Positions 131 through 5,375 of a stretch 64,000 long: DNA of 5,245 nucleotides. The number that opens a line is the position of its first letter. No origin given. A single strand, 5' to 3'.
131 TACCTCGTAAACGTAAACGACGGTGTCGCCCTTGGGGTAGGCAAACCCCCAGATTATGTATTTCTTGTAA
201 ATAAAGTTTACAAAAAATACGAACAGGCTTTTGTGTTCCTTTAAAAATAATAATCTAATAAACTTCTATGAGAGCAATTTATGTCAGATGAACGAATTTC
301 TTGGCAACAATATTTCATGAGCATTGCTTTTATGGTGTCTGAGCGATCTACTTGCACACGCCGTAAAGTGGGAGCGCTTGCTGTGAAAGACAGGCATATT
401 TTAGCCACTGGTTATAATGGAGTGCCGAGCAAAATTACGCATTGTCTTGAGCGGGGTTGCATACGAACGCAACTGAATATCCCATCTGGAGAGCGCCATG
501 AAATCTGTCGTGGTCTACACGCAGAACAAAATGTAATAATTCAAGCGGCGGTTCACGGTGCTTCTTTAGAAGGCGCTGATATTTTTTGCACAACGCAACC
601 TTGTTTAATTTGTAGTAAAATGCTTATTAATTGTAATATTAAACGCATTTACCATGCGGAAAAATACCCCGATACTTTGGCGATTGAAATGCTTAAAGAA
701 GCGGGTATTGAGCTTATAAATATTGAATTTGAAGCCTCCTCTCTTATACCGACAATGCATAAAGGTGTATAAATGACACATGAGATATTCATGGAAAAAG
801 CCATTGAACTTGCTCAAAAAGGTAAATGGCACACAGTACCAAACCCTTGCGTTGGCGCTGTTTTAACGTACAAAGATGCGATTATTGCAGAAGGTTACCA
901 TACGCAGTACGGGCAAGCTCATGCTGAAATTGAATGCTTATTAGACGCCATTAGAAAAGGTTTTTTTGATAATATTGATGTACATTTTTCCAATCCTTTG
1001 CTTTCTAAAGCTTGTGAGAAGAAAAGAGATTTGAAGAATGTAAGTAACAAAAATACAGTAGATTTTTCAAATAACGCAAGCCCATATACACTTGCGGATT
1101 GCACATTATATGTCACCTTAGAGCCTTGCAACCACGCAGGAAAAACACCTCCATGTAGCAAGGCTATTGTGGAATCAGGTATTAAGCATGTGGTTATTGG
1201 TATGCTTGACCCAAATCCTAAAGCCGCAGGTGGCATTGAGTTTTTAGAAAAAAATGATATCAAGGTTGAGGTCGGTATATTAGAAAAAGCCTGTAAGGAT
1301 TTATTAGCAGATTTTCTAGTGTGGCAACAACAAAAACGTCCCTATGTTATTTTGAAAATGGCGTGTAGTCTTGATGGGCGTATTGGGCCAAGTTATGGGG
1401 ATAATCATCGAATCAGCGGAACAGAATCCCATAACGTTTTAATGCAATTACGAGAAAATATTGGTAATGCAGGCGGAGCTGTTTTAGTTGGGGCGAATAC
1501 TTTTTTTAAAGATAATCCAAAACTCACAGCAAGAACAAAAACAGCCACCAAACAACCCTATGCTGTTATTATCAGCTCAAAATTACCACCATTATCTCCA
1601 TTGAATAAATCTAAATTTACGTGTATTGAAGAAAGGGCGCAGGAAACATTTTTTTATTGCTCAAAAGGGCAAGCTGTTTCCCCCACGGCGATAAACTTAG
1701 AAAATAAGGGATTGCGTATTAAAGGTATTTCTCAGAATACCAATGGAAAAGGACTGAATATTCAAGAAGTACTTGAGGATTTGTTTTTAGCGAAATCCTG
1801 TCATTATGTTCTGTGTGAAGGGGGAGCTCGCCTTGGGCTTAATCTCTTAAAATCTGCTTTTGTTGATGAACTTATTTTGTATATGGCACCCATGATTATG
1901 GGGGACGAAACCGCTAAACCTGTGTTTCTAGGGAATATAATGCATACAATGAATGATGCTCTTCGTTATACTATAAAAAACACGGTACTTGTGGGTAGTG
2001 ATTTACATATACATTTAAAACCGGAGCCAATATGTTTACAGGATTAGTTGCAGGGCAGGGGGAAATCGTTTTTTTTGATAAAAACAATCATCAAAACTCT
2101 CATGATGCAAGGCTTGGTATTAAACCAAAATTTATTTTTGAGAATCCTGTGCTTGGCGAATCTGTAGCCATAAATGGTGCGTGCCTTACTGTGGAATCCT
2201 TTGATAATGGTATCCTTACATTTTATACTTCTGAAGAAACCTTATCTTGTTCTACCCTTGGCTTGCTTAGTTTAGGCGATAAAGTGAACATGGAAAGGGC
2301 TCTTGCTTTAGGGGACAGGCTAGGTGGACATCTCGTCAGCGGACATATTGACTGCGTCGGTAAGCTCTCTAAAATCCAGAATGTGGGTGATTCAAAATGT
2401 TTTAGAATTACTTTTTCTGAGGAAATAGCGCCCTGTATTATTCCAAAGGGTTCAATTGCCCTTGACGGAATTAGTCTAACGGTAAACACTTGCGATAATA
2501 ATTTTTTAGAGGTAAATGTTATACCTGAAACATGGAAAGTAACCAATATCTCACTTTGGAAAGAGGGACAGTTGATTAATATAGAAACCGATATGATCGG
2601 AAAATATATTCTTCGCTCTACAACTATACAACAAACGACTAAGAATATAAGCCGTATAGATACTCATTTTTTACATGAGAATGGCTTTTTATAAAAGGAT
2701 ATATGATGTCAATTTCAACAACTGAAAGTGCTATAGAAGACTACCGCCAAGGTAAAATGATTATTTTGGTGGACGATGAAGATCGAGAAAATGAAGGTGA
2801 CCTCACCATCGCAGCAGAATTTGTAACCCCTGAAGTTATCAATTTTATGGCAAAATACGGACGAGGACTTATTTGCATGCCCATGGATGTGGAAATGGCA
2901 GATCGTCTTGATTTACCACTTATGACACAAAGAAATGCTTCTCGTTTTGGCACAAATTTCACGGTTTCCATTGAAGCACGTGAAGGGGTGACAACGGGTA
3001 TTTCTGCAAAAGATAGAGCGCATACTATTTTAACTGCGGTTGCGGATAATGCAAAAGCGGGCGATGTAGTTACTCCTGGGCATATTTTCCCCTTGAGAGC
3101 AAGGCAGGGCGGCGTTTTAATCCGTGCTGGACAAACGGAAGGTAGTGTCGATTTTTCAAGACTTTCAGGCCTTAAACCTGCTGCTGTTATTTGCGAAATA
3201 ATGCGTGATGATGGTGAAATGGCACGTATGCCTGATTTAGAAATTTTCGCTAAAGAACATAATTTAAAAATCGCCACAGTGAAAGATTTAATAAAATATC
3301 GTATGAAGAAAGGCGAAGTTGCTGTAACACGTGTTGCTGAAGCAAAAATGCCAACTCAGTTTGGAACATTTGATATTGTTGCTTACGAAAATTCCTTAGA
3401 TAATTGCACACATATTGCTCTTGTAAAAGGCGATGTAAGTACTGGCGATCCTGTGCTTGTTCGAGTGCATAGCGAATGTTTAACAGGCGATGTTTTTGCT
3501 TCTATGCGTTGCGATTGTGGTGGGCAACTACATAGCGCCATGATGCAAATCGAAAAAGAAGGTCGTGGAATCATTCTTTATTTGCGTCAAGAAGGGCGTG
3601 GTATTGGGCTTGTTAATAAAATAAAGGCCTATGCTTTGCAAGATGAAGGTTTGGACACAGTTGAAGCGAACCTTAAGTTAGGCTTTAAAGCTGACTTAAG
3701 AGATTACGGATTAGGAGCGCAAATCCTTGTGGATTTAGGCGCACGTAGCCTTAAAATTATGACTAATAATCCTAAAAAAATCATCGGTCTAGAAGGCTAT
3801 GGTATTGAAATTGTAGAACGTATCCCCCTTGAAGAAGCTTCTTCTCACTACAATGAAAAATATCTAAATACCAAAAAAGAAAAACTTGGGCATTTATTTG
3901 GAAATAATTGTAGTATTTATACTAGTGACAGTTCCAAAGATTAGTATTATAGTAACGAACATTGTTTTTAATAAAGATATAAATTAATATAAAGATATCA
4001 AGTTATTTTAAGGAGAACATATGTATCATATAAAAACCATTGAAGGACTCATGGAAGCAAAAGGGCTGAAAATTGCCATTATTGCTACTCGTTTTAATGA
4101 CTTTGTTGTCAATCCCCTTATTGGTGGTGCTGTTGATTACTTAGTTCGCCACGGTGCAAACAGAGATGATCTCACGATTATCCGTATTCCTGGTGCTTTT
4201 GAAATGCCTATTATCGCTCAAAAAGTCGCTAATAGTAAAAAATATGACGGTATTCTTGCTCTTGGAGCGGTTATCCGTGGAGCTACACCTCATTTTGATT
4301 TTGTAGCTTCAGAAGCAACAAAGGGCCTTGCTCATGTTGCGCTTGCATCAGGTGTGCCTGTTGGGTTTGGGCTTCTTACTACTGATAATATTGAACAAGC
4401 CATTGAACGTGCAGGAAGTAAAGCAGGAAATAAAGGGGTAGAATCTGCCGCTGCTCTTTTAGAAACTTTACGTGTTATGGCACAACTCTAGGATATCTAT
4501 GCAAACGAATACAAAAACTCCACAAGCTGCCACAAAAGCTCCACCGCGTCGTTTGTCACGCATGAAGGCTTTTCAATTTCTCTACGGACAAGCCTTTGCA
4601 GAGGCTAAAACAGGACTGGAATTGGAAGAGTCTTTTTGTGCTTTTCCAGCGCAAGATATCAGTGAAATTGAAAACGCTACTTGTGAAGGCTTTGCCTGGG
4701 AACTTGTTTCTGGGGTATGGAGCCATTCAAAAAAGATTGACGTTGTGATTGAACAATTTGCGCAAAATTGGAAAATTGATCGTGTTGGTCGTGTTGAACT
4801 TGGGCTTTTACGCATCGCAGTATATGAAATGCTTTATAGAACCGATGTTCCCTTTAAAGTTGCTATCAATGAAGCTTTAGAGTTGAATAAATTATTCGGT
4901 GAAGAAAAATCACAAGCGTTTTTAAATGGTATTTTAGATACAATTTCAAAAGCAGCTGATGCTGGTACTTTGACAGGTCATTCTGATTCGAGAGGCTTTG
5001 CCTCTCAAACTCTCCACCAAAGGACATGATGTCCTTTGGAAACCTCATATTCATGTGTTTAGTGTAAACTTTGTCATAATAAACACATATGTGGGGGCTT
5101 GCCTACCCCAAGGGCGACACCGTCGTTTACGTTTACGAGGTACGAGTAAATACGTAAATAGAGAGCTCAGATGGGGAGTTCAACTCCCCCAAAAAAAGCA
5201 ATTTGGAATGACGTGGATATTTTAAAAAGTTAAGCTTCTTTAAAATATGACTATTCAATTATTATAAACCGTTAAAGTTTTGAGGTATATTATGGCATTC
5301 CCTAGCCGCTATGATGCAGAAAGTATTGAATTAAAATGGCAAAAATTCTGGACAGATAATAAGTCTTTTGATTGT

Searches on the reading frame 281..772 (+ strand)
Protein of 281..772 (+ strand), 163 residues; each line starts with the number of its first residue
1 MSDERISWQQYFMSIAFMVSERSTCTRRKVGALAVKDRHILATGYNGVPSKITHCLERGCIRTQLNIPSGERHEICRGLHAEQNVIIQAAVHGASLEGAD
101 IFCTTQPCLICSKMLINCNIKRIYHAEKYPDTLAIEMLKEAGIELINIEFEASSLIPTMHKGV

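Call 53: search_protein_families(library=pfam, proteins=[window:281-772:+])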
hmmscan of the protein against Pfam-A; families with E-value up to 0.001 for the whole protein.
window:281-772:+ (163 aa): 2 families
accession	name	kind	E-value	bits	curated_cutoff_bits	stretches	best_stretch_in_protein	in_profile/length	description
PF00383.29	dCMP_cyt_deam_1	-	4.4e-22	78.3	25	1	7-125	2-100/102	Cytidine and deoxycytidylate deaminase zinc-binding region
PF14437.12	MafB19-deam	-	3e-19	69.7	27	1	7-152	2-127/142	MafB19-like deaminase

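Call 55: find_encoding_contigs(protein=window:281-772:+, flank=10000, max_places=4)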
Protein window:281-772:+ (163 aa): 6 contigs read that carry it; 4 places shown.
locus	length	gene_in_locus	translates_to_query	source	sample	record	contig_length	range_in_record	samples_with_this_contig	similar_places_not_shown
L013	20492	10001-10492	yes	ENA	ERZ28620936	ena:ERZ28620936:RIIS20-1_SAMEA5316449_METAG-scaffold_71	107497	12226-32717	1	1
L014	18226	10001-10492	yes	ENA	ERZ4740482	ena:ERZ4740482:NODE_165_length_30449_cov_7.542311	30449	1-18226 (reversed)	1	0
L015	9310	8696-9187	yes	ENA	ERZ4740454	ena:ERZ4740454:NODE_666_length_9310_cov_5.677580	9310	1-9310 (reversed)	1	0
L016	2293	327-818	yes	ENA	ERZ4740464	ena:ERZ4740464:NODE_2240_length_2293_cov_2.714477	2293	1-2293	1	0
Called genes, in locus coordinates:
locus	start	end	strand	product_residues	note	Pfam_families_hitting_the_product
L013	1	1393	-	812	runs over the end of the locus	PF09371:Tex_N, PF22706:Tex_central_region, PF14639:YqgF (weak), PF16921:Tex_YqgF, PF14635:HHH_7, PF12836:HHH_3, PF17674:HHH_9, PF00575:S1, +1 more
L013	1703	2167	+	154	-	PF01878:EVE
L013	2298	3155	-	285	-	PF00491:Arginase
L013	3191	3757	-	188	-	-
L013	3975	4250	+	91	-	PF20657:DUF6811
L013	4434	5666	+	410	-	PF04389:Peptidase_M28 (weak), PF01546:Peptidase_M20, PF07687:M20_dimer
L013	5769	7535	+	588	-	PF00916:Sulfate_transp, PF01740:STAS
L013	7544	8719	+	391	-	PF13439:Glyco_transf_4, PF00534:Glycos_transf_1, PF13692:Glyco_trans_1_4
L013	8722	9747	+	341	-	PF01212:Beta_elim_lyase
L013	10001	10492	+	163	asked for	PF00383:dCMP_cyt_deam_1, PF14437:MafB19-deam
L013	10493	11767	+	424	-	PF00383:dCMP_cyt_deam_1, PF14437:MafB19-deam (weak), PF01872:RibD_C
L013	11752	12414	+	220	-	PF00677:Lum_binding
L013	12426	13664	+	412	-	PF00926:DHBP_synthase, PF00925:GTP_cyclohydro2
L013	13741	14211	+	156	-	PF00885:DMRL_synthase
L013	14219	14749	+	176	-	PF01029:NusB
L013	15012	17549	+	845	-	PF00133:tRNA-synt_1, PF01921:tRNA-synt_1f (faint), PF01406:tRNA-synt_1e (faint), PF09334:tRNA-synt_1g, PF13603:tRNA-synt_1_2, PF00133:tRNA-synt_1, PF09334:tRNA-synt_1g (weak), PF08264:Anticodon_1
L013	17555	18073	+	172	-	PF04390:LptE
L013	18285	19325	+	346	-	-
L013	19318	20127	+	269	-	PF04002:RadC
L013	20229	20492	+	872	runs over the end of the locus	PF02190:LON_substr_bdg, PF00004:AAA, PF07728:AAA_5, PF22667:Lon_lid, PF05362:Lon_C, PF13541:ChlI (weak)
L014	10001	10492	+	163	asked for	PF00383:dCMP_cyt_deam_1, PF14437:MafB19-deam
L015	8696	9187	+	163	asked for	PF00383:dCMP_cyt_deam_1, PF14437:MafB19-deam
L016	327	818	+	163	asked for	PF00383:dCMP_cyt_deam_1, PF14437:MafB19-deam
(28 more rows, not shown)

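Call 63: search_protein_families(library=pfam, proteins=[L013:3191-3757:-, L013:1703-2167:+])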
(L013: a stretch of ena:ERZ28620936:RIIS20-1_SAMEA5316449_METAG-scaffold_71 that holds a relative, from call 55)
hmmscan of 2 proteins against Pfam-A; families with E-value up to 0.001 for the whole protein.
L013:3191-3757:- (188 aa): 0 families

L013:1703-2167:+ (154 aa): 1 family
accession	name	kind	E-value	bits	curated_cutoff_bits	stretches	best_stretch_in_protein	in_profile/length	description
PF01878.24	EVE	-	6.2e-51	172.7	23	1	3-148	2-144/145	EVE domain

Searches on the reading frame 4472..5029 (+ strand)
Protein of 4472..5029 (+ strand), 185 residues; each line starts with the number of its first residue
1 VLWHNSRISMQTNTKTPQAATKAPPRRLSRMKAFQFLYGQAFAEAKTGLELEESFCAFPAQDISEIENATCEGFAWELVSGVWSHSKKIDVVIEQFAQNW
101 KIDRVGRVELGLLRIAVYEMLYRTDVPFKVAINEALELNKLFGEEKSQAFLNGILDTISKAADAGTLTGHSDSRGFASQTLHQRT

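Call 14: search_protein_families(library=ncbifam, proteins=[window:4472-5029:+])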
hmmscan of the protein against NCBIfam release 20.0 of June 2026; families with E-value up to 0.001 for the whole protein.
window:4472-5029:+ (185 aa): 7 families
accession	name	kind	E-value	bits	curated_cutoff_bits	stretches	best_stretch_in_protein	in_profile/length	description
TIGR01951.1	nusB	equivalog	6.3e-34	117.1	88.35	1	26-161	2-130/131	transcription antitermination factor NusB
NF001223.0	PRK00202.1-1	equivalog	1.3e-25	90.2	131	1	26-158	9-140/146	transcription antitermination factor NusB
NF011494.0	PRK14902.1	equivalog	3.6e-14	52.4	319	1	72-161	41-128/444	16S rRNA (cytosine(967)-C(5))-methyltransferase RsmB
TIGR00563.1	rsmB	equivalog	5.7e-09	35.6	269.05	1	73-163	37-125/437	16S rRNA (cytosine(967)-C(5))-methyltransferase RsmB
NF011493.0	PRK14901.1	equivalog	6.3e-08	31.9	540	1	73-167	41-134/447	16S rRNA (cytosine(967)-C(5))-methyltransferase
NF001230.0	PRK00202.2-5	equivalog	5.8e-07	29.4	132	1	81-160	70-149/165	transcription antitermination factor NusB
NF011495.0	PRK14903.1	equivalog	4e-05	22.6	503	1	73-163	40-124/431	16S rRNA (cytosine(967)-C(5))-methyltransferase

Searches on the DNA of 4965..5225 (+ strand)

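Call 51: search_dna_similar(query=window:4965-5225:+, collection=plasmids, mode=distant, max_evalue=0.01)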
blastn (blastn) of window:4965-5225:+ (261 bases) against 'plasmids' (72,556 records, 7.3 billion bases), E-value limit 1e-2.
No match.

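Call 52: search_dna_similar(query=window:4965-5225:+, collection=phages, mode=distant, max_evalue=0.01)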
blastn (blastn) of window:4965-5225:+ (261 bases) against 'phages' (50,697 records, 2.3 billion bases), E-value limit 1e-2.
No match.
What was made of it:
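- Tried and rejected: No DNA match (calls 51, 52).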

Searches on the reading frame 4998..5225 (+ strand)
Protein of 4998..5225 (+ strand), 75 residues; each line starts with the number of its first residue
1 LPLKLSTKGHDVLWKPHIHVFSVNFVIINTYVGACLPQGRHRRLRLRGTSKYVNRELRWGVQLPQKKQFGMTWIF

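Call 72: find_homologous_proteins(query=window:4998-5222:+, max_evalue=10)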
Query seq(75 aa) (75 aa): 3 proteins with E <= 10 among 3 candidates.
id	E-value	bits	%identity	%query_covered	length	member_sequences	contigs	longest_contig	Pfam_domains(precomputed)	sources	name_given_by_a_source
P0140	7.7e-21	91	55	49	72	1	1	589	-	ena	-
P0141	7.0e-14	69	81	57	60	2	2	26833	-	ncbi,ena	-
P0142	7.6e-11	60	88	44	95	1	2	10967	-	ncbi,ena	-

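Call 74: find_encoding_contigs(protein=P0141, flank=10000, max_places=4)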
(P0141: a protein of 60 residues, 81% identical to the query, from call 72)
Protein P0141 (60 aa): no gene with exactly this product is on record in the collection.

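Call 75: find_encoding_contigs(protein=P0142, flank=10000, max_places=4)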
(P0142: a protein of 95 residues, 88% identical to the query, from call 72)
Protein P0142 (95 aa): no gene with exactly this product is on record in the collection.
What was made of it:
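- Tried and rejected: Their contigs could not be fetched (calls 74, 75).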

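Call 89: search_protein_representatives(protein=window:4998-5225:+)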
Query: 75 residues. Proteins with E-value up to 0.001 (for the whole library): 7; up to 1e-10: 4; up to 1e-30: 0. The best 7 are listed.
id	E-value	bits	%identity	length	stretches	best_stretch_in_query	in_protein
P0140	2.4e-21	91.3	85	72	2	31-67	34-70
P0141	2.2e-14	69.1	81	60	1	32-74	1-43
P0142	2.4e-11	59.5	79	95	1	31-68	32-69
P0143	7.7e-11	57.8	34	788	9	23-50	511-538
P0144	3.1e-07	46.4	73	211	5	1-25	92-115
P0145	5.9e-07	45.5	34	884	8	34-75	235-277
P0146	1.3e-04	38.1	41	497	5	24-51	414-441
